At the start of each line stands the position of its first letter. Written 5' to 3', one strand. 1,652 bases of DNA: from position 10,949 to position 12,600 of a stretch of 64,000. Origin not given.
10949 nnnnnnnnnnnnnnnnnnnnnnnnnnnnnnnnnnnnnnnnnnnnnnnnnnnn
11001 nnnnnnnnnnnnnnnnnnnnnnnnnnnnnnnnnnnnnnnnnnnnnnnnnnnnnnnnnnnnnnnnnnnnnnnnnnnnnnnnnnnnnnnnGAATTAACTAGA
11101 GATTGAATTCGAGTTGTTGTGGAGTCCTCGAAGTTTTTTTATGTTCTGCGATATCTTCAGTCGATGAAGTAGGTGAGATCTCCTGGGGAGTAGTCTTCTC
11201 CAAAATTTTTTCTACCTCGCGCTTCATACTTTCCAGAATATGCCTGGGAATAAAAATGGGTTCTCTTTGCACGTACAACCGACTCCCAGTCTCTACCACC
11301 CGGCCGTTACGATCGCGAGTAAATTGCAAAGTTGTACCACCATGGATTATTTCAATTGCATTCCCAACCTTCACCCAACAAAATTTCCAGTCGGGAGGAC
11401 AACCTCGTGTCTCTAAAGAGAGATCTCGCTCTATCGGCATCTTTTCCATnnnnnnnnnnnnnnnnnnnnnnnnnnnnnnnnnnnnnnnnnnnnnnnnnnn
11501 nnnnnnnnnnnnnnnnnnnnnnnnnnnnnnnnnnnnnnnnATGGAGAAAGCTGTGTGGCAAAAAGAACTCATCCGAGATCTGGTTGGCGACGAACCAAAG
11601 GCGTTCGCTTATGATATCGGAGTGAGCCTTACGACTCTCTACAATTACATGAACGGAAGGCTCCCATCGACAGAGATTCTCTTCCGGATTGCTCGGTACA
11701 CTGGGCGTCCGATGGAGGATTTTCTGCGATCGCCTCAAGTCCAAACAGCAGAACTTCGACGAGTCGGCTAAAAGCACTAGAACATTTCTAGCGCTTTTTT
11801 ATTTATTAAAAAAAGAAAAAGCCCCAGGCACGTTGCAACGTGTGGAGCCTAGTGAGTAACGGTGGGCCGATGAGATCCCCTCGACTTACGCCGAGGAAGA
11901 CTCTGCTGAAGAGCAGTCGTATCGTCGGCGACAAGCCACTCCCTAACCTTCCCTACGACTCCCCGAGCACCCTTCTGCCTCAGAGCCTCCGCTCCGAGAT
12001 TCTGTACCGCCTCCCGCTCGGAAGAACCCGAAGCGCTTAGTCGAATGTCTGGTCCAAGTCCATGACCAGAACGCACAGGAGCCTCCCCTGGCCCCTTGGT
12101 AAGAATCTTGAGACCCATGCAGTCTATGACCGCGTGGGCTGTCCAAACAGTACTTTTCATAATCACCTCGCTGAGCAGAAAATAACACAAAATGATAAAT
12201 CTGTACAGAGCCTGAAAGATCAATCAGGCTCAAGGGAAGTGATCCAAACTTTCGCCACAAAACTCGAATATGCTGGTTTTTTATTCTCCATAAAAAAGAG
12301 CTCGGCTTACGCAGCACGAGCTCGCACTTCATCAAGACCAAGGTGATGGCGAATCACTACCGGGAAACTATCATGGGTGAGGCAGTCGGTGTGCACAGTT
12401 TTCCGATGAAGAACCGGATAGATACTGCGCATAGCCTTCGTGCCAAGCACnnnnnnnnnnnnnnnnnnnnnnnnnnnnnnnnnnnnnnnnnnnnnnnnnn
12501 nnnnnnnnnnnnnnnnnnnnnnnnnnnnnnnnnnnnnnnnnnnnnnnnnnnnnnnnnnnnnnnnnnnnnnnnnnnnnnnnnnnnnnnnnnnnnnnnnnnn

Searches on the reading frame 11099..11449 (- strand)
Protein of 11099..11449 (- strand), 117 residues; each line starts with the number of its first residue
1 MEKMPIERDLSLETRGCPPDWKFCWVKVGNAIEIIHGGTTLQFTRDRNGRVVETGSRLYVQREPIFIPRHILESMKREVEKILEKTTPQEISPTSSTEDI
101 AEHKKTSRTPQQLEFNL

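Call 12: search_protein_families(library=pfam, proteins=[window:11099-11449:-], max_evalue=1)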
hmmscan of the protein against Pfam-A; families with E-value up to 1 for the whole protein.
window:11099-11449:- (117 aa): 1 family
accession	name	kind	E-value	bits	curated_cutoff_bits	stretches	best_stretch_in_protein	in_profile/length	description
PF06331.17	Tfb5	-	0.17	12.3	23.5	1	65-89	41-65/67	Transcription factor TFIIH complex subunit Tfb5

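Call 52: search_protein_families(library=padloc, proteins=[window:11099-11449:-], max_evalue=1)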
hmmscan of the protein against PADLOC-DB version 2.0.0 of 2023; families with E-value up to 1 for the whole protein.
window:11099-11449:- (117 aa): 0 families

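Call 53: search_protein_families(library=phrogs, proteins=[window:11099-11449:-], max_evalue=1)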
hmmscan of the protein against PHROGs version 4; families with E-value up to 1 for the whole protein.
window:11099-11449:- (117 aa): 0 families

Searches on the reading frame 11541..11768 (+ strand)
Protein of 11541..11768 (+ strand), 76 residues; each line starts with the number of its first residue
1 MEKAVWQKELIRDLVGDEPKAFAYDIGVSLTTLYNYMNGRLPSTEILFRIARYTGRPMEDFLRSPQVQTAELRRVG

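Call 12: search_protein_families(library=pfam, proteins=[window:11541-11768:+], max_evalue=1)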
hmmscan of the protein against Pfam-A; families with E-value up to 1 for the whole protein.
window:11541-11768:+ (76 aa): 5 families
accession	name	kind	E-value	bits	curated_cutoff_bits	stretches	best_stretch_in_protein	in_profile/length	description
PF01381.28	HTH_3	-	7.9e-07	29.5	23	1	22-61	15-55/55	Helix-turn-helix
PF13560.12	HTH_31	-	0.0032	18.2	27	1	20-57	18-57/64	Helix-turn-helix domain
PF13443.12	HTH_26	-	0.0067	17.1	22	1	20-62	14-58/63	Cro/C1-type HTH DNA-binding domain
PF12844.13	HTH_19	-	0.034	14.5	30.2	1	21-63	17-60/64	Helix-turn-helix domain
PF24064.2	HTH_NPRL3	-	0.19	12.1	27.2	1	32-49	25-42/62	GATOR1 complex protein NPRL3, C-terminal HTH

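Call 40: find_related_loci(query=A4, collection=metagenome_contigs, flank=5000)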
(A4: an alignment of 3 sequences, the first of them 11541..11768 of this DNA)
Query A4 (76 aa) in metagenome_contigs; peptide patterns used: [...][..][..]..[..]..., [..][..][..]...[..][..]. (x = any residue, [..] = any of these).
242 stretches matched a pattern; 81 encode a relative of the query (tblastn E <= 1e-3); the best 80 are kept; 80 distinct loci.
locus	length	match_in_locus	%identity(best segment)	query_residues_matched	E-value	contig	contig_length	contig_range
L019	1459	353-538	73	11-72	4e-28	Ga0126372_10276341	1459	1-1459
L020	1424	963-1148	73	11-72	4e-28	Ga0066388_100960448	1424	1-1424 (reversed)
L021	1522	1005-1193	70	9-71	8e-28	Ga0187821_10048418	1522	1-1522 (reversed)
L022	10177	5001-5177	73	11-69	1e-27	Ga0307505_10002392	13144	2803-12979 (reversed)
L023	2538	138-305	77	9-64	2e-27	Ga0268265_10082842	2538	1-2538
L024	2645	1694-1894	68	9-76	2e-27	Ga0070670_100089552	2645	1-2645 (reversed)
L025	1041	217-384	77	9-64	7e-28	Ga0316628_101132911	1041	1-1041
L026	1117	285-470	71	11-72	2e-27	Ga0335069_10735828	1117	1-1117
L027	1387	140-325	69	11-72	5e-27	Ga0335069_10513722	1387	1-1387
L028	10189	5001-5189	70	11-69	1e-26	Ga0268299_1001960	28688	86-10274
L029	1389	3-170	73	11-66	8e-27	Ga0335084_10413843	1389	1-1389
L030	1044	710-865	79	11-62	4e-27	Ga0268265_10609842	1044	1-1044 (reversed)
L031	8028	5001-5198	68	11-73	1e-26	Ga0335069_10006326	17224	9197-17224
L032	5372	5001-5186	71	11-72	2e-26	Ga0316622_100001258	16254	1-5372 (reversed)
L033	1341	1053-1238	68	11-72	1e-26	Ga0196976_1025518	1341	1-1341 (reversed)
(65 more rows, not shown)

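Call 52: search_protein_families(library=padloc, proteins=[window:11541-11768:+], max_evalue=1)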
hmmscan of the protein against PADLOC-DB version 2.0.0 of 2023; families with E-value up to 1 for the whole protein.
window:11541-11768:+ (76 aa): 0 families

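Call 53: search_protein_families(library=phrogs, proteins=[window:11541-11768:+], max_evalue=1)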
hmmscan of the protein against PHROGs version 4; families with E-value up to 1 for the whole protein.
window:11541-11768:+ (76 aa): 13 families
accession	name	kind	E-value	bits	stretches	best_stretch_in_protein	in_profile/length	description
phrog_3949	-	transcription regulation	1.5e-05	26.1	1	3-62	13-73/161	transcriptional repressor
phrog_8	-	transcription regulation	3.3e-05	24.5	1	21-62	175-216/346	transcriptional regulator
phrog_4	-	transcription regulation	0.00066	19.8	1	16-62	147-192/400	transcriptional repressor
phrog_9103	-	transcription regulation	0.0012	19.9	1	21-62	27-68/78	transcriptional repressor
phrog_3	-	transcription regulation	0.0038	18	1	25-66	110-150/430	transcriptional repressor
phrog_4583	-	transcription regulation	0.0053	17.8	1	22-68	29-76/81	transcriptional repressor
phrog_35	-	transcription regulation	0.012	16.6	1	15-54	82-124/181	transcriptional repressor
phrog_2439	-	transcription regulation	0.017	15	1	12-64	16-69/367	transcriptional regulator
phrog_3037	-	transcription regulation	0.021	15.7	1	20-59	32-72/189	transcriptional repressor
phrog_2328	-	transcription regulation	0.021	15.6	1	17-62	29-75/128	transcriptional repressor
phrog_3642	-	DNA, RNA and nucleotide metabolism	0.079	13.9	1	15-55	20-61/79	HTH DNA binding protein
phrog_1702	-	transcription regulation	0.12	13.4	1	18-70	29-84/87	transcriptional repressor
phrog_4779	-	transcription regulation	0.2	13.2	1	20-45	19-44/98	transcriptional regulator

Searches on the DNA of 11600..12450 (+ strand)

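Call 6: search_rna_families(source=window, start=11600, end=12450, threshold=evalue, max_evalue=10)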
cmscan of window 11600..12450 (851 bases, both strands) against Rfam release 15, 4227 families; matches with E-value up to 10: 7.
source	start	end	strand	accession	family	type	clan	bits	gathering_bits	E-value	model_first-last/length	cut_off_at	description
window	11789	11826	-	RF02266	XIST_intron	Gene; lncRNA;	-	16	70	9.4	1-68/68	no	XIST 3' intron conserved motif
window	11809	11853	-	RF00489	ctRNA_p42d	Gene; antisense;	-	15.7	50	3.2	1-46/46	no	ctRNA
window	12389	12405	-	RF01986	ZEB2_AS1_3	Gene; lncRNA;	-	15.1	55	1.4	84-100/100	no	ZEB2 antisense RNA 1 conserved region 3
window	11788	11827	+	RF00932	mir-471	Gene; miRNA;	-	15.1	80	7.4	14-53/66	no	mir-471 microRNA precursor family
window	11776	11840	+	RF03323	mir-3613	Gene; miRNA;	-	14.7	91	7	1-86/86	no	mir-3613 microRNA precursor family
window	11812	11857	-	RF00599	SNORA77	Gene; snRNA; snoRNA; HACA-box;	-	13.2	42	6.7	5-50/125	no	Small nucleolar RNA SNORA77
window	12059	12140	+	RF02216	ZNFX1-AS1_2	Gene; lncRNA;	-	10.4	45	8.7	1-93/93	no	ZNFX1 antisense RNA 1 conserved region 2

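Call 70: search_dna_similar(query=window:11790-12300:+, collection=plasmids, mode=distant, max_rows=10)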
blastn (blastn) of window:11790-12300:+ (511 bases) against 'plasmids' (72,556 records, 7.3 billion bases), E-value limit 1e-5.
No match.

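Call 71: search_dna_similar(query=window:11790-12300:+, collection=phages, mode=distant, max_rows=10)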
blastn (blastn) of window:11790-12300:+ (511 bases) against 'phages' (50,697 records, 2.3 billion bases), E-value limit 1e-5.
No match.

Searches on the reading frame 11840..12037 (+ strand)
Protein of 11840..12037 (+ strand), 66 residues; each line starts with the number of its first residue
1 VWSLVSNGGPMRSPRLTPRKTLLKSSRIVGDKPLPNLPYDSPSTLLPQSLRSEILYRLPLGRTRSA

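Call 12: search_protein_families(library=pfam, proteins=[window:11840-12037:+], max_evalue=1)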
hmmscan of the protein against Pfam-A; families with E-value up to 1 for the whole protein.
window:11840-12037:+ (66 aa): 0 families
